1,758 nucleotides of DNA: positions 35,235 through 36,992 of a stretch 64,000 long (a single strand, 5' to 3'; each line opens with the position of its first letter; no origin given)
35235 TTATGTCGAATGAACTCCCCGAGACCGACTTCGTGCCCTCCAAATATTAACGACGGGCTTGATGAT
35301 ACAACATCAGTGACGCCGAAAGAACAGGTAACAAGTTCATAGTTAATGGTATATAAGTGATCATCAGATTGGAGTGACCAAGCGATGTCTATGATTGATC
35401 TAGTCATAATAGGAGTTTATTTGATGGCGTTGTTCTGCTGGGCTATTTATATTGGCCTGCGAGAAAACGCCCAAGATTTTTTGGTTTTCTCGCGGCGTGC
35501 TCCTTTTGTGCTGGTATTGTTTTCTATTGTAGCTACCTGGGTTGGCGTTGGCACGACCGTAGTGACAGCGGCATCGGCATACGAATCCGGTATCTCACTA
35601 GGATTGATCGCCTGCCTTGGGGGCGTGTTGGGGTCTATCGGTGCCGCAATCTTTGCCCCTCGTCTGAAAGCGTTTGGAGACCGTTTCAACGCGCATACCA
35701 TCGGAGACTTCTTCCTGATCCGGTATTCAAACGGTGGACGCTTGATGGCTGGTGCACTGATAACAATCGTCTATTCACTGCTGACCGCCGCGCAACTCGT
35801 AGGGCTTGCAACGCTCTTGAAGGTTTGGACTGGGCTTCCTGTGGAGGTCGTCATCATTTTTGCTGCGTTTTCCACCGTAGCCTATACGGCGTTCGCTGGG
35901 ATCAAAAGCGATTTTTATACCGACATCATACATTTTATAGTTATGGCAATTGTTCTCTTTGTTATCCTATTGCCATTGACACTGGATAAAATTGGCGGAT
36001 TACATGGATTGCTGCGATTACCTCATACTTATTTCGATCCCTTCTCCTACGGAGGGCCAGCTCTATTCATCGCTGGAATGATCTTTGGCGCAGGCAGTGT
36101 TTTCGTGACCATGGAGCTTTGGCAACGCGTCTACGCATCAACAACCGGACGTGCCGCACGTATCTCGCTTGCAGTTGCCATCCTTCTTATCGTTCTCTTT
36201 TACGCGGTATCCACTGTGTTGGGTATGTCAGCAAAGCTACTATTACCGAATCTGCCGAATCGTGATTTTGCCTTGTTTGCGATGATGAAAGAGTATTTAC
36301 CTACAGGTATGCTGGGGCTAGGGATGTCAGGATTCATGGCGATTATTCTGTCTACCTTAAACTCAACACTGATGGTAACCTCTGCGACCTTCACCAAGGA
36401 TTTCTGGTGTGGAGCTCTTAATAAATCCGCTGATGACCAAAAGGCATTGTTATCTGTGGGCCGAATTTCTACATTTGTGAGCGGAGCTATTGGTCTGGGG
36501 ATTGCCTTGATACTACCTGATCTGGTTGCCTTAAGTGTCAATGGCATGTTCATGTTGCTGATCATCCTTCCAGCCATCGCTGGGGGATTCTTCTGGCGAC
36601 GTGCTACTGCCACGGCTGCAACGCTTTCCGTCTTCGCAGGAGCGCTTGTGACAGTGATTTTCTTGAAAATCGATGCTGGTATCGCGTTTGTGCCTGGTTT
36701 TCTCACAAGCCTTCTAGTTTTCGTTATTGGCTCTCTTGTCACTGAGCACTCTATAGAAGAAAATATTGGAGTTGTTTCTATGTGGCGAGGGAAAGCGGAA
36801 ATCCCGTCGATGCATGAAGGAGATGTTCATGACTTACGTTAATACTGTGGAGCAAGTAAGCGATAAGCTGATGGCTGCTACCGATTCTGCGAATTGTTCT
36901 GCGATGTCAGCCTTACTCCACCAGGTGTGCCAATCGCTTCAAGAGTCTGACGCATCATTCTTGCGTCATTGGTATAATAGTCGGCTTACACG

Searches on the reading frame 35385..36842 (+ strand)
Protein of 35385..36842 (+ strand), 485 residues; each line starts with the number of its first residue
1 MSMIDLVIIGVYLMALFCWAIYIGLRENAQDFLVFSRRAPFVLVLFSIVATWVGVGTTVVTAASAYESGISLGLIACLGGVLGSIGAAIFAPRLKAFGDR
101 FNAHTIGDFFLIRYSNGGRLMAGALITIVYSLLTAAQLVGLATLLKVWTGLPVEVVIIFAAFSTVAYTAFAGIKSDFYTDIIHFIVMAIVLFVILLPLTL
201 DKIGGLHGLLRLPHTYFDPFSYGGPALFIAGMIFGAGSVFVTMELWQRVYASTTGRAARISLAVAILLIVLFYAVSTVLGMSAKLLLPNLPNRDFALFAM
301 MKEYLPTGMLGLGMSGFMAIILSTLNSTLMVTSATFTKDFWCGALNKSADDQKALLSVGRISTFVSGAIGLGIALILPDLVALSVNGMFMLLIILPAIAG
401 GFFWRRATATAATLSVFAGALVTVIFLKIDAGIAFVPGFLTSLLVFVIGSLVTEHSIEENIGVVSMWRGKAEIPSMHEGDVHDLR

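Call 47: search_protein_families(library=pfam, proteins=[window:35385-36842:+], max_evalue=0.00001)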
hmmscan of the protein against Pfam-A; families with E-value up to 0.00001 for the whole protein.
window:35385-36842:+ (485 aa): 1 family
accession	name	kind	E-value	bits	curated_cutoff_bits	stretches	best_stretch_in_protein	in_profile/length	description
PF00474.23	SSF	-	4.9e-25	88.7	22.8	1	44-419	13-406/406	Sodium:solute symporter family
